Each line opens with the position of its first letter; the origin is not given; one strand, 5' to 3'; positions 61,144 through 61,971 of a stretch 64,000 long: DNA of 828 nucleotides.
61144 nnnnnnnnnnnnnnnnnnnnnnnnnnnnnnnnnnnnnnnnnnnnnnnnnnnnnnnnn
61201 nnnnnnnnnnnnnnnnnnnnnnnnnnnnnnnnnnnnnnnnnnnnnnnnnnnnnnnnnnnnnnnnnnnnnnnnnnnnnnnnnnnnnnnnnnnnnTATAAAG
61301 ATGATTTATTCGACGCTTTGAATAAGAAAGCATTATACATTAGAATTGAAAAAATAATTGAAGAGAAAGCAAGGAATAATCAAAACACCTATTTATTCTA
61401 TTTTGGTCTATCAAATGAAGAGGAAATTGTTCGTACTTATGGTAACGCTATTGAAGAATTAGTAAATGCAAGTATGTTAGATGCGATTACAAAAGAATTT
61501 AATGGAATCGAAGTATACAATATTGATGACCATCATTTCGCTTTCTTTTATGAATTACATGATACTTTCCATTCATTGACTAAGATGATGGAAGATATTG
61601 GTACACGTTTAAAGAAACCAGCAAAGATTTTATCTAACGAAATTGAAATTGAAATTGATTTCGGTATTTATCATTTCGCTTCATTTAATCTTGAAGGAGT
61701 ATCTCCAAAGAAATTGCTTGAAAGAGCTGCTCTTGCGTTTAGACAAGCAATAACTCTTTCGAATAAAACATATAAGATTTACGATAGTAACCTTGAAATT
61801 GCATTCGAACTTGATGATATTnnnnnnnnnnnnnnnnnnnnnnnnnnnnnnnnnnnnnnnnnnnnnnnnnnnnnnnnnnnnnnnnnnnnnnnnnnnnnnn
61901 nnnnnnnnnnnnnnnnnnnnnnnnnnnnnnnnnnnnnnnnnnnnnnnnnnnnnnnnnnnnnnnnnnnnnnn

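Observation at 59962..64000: Tandem membrane EAL proteins: one catalytically intact, one with degenerate motifs, likely a receptor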

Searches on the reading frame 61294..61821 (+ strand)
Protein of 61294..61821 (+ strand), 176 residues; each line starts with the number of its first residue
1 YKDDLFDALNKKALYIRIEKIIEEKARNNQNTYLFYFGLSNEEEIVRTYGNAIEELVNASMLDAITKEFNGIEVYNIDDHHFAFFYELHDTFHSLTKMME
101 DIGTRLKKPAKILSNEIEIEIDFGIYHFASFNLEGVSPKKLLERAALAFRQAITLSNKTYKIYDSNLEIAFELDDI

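Call 73: search_solved_structures(query=A8, max_evalue=0.01, show_alignments=1)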
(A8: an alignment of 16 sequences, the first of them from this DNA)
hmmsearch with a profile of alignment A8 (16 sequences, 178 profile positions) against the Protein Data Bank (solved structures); distinct sequences matched with E-value up to 0.01: 54.
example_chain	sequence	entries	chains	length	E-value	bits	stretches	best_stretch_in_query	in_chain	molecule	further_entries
5m3c_A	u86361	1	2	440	2e-21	79.5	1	3-176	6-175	Diguanylate cyclase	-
4urg_A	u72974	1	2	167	1.9e-18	69.7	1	3-158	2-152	DIGUANYLATE CYCLASE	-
4urs_A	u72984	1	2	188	2e-18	69.7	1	2-158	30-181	DIGUANYLATE CYCLASE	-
4urq_U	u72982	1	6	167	3.6e-18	68.8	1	3-158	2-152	DIGUANYLATE CYCLASE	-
3icl_A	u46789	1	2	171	9.6e-18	67.5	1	3-170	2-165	EAL/GGDEF domain protein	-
3mtk_A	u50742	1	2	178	1.5e-17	66.9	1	1-169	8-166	Diguanylate cyclase/phosphodiesterase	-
4rnf_A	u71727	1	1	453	6.3e-15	58.3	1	1-170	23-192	Motility regulator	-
4rnh_A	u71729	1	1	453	6.3e-15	58.3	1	1-170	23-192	Motility regulator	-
6zxm_A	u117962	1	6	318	1.2e-13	54.2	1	3-110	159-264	Putative GGDEF/response regulator receiver domain protein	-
6zxb_A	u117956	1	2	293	2.1e-13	53.4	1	3-110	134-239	Putative GGDEF/response regulator receiver domain protein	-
6zxc_A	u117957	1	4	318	2.5e-13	53.1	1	3-110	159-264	Putative GGDEF/response regulator receiver domain protein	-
4zve_A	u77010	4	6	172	2.1e-12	50.1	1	3-110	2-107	Diguanylate cyclase DosC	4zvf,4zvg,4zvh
7a7e_A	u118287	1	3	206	5.7e-12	48.7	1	3-117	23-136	Diguanylate cyclase TpbB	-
4iob_A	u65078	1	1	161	1.8e-11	47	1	6-117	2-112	Diguanylate cyclase TpbB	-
6eib_A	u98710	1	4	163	3.2e-11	46.2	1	5-166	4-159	Sensory box/GGDEF family protein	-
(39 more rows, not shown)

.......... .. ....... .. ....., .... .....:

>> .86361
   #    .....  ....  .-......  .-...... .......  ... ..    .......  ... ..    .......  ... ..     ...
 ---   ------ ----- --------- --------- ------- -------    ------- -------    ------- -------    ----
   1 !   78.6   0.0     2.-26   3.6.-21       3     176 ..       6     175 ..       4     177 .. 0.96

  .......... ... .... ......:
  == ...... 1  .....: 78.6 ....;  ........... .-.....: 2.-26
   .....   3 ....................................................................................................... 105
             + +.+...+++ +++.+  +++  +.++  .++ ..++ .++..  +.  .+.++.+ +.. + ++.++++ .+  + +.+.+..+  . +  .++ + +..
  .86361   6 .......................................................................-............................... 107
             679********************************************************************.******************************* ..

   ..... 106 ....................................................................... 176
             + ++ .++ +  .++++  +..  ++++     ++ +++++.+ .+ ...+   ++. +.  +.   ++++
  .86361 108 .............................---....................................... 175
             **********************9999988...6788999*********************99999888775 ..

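Call 74: search_protein_families(library=pfam, alignment_id=A8, max_evalue=0.01)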
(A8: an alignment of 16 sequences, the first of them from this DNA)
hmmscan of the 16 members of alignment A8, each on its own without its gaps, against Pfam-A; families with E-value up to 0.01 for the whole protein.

A. member 1, seq(176 aa): 1 family
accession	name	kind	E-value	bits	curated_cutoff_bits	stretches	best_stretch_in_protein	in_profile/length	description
PF00990.26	GGDEF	-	0.0052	17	23.8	1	3-152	4-154/161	Diguanylate cyclase, GGDEF domain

B. families by the number of members that match (of 16 scanned): 3 families
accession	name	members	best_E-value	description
PF00990.26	GGDEF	16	1.7e-25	Diguanylate cyclase, GGDEF domain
PF03053.19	Corona_NS3b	1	0.0022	ORF3b coronavirus protein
PF05337.16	CSF-1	1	0.0052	Macrophage colony stimulating factor-1 (CSF-1)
